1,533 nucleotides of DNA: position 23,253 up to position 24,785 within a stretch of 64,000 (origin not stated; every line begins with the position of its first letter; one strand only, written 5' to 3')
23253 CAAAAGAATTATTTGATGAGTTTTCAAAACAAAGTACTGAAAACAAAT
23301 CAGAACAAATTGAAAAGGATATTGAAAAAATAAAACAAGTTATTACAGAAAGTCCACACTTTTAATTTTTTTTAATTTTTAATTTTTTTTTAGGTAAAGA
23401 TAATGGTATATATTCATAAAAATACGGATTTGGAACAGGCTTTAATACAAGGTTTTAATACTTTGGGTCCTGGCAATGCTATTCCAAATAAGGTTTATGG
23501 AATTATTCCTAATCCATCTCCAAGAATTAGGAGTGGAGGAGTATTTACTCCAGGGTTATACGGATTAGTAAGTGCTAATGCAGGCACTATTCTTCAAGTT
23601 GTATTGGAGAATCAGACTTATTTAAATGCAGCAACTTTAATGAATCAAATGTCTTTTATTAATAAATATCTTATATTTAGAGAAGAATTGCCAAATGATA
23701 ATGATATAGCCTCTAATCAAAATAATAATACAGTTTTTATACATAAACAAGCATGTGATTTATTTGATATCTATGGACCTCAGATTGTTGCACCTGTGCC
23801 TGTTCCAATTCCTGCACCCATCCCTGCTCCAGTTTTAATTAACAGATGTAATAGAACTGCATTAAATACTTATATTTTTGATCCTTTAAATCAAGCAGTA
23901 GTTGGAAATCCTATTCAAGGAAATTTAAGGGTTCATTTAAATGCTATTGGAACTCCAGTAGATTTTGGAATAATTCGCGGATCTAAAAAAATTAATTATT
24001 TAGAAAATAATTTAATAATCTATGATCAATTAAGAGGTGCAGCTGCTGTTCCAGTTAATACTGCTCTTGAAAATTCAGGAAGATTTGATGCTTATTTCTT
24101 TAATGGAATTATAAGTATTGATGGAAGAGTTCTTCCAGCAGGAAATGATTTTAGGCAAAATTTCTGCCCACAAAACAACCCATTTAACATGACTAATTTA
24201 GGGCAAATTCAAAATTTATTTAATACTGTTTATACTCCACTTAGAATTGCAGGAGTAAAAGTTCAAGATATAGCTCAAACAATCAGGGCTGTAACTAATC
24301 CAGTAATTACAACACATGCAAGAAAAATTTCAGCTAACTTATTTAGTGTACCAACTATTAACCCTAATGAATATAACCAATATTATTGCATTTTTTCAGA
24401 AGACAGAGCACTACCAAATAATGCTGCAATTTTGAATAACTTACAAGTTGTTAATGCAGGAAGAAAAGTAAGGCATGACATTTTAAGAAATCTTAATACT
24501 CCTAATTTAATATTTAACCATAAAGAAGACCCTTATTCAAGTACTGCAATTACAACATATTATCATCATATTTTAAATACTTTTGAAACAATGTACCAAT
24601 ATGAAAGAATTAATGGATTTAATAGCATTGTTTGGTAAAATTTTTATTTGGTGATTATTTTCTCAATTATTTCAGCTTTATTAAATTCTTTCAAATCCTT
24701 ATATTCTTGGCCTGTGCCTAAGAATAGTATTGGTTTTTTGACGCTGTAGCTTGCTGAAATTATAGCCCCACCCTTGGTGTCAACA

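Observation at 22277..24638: Novel paralogous protein pair (plus a membrane protein) between the SRP54 and ftsY genes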

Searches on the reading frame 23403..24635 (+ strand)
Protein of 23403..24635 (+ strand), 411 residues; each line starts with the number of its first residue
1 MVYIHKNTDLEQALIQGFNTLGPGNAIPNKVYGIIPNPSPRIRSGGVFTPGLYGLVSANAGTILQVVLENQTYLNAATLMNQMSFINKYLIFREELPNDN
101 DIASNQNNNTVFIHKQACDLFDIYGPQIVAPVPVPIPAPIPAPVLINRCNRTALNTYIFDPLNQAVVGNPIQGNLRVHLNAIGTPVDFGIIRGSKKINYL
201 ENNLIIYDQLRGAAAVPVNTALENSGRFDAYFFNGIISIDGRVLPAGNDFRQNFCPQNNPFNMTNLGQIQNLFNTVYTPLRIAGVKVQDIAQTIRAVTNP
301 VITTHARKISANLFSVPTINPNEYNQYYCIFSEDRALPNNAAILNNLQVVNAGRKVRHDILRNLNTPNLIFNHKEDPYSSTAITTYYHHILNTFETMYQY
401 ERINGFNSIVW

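Call 4: search_protein_families(library=pfam, proteins=[window:23403-24635:+], max_evalue=1)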
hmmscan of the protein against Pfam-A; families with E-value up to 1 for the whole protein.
window:23403-24635:+ (411 aa): 0 families

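Call 5: search_protein_families(library=phrogs, proteins=[window:23403-24635:+], max_evalue=1)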
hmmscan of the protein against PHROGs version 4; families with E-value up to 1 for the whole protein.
window:23403-24635:+ (411 aa): 0 families

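Call 7: find_homologous_proteins(query=window:23403-24635:+)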
Query window:23403-24635:+ (411 aa): 1 proteins with E <= 0.001 among 4036 candidates.
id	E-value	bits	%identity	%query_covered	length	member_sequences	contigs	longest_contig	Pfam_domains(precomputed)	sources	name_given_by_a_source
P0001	4.0e-271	917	100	100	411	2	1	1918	-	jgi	jgi:hypothetical protein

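Call 15: search_solved_structures(query=window:23403-24635:+, max_evalue=10)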
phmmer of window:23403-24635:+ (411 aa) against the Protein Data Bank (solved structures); distinct sequences matched with E-value up to 10: 0.

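Call 16: search_protein_families(library=ncbifam, proteins=[window:23403-24635:+], max_evalue=1)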
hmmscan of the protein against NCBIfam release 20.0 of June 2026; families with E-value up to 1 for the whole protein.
window:23403-24635:+ (411 aa): 0 families

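Call 25: search_protein_representatives(protein=window:23403-24635:+)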
Query: 411 residues. Proteins with E-value up to 0.001 (for the whole library): 3; up to 1e-10: 3; up to 1e-30: 2. The best 3 are listed.
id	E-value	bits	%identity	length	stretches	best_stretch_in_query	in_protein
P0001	1.3e-271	917.0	100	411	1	1-411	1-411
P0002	6.8e-35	137.5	55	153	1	1-127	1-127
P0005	3.1e-20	89.2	43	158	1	1-125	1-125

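Call 27: predict_structure(alignment_id=A1)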
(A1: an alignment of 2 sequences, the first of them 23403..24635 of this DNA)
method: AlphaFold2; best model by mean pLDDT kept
length: 411 residues; sequences in the alignment: 2
mean_pLDDT: 28.4   pTM: 0.16
mean pLDDT of the five models: 28.4, 26.8, 25.1, 24.8, 23.9
residues with pLDDT >= 90: 0; 70-90: 0; 50-70: 0; < 50: 411
segments of 3 or more residues with pLDDT < 50: 1-411
pLDDT, mean of each block of 10 residues (from residue 1): 27 32 31 30 28 30 30 31 31 27 28 31 30 31 23 24 23 24 24 23 24 23 25 28 30 31 32 34 30 32 25 24 26 29 30 28 27 31 32 35 30 27
secondary structure, 60 per line:
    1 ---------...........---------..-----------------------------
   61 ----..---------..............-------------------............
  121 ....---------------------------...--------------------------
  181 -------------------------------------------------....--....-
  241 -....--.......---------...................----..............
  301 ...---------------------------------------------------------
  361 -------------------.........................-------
elements in order: H10-20 H76-89 H109-124 E230-233 E236-239 E242-245 H248-254 H264-282 H287-303 H380-404

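Call 29: find_encoding_contigs(protein=P0005, flank=10000, max_places=6)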
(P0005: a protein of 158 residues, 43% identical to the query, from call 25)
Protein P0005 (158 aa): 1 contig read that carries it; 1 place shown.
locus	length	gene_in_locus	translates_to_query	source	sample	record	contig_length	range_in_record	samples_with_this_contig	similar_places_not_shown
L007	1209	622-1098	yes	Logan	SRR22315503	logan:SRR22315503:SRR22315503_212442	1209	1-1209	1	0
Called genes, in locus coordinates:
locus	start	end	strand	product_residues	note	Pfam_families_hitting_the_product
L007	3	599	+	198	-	?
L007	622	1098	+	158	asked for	-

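Call 35: search_protein_families(library=padloc, proteins=[window:23403-24635:+], max_evalue=1)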
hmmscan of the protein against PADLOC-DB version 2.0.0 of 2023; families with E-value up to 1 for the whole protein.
window:23403-24635:+ (411 aa): 1 family
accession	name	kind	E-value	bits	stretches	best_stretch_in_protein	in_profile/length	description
PDLC01131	PD_DExK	-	0.013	13.3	1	323-388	82-148/205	"PDDEXK_1, same family as the one fused to CARF (PDB; 1XMX)"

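Call 39: find_encoding_contigs(protein=P0001, flank=3000, max_places=6)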
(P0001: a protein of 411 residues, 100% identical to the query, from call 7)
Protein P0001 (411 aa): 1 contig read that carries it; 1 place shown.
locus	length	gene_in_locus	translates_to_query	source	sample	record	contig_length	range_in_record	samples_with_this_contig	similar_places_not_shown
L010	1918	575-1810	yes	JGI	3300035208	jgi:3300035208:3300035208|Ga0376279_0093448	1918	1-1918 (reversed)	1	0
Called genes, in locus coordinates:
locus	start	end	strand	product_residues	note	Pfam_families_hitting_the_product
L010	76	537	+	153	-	-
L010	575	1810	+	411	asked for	-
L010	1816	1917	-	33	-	?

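Call 44: search_protein_families(library=pfam, proteins=[P0005, L007:3-596:+], max_evalue=1)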
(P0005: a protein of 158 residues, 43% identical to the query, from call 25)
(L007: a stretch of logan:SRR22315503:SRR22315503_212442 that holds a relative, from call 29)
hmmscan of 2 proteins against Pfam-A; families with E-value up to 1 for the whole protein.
P0005 (158 aa): 1 family
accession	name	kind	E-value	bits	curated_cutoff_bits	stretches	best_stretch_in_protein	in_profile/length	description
PF19514.5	MobC_2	-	0.1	12.7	27.5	1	119-149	79-108/140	MobC-like protein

L007:3-596:+ (198 aa): 0 families

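Call 47: find_related_loci(query=A4, collection=viral_contigs, flank=6000)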
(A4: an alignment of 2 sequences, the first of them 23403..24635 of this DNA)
Query A4 (411 aa) in viral_contigs; peptide patterns used: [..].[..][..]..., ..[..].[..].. (x = any residue, [..] = any of these).
122 stretches matched a pattern, but none encodes a relative of the query by tblastn (E <= 1e-3).

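Call 49: search_dna_similar(query=window:23403-24635:+, collection=phages, mode=protein, max_evalue=1)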
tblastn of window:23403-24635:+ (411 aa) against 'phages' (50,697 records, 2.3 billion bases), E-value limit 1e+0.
No match.

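Call 71: search_solved_structures(query=A4, max_evalue=10)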
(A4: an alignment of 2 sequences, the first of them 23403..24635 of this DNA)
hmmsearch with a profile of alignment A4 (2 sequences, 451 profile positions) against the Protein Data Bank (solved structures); distinct sequences matched with E-value up to 10: 1.
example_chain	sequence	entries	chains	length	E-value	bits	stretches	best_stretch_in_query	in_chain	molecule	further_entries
9nrj_C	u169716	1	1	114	1.4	10.7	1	314-370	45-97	2C04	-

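Call 73: search_dna_similar(query=window:23403-24635:+, collection=plasmids, mode=protein, max_evalue=1)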
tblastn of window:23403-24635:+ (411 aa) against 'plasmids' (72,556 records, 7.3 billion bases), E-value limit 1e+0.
No match.
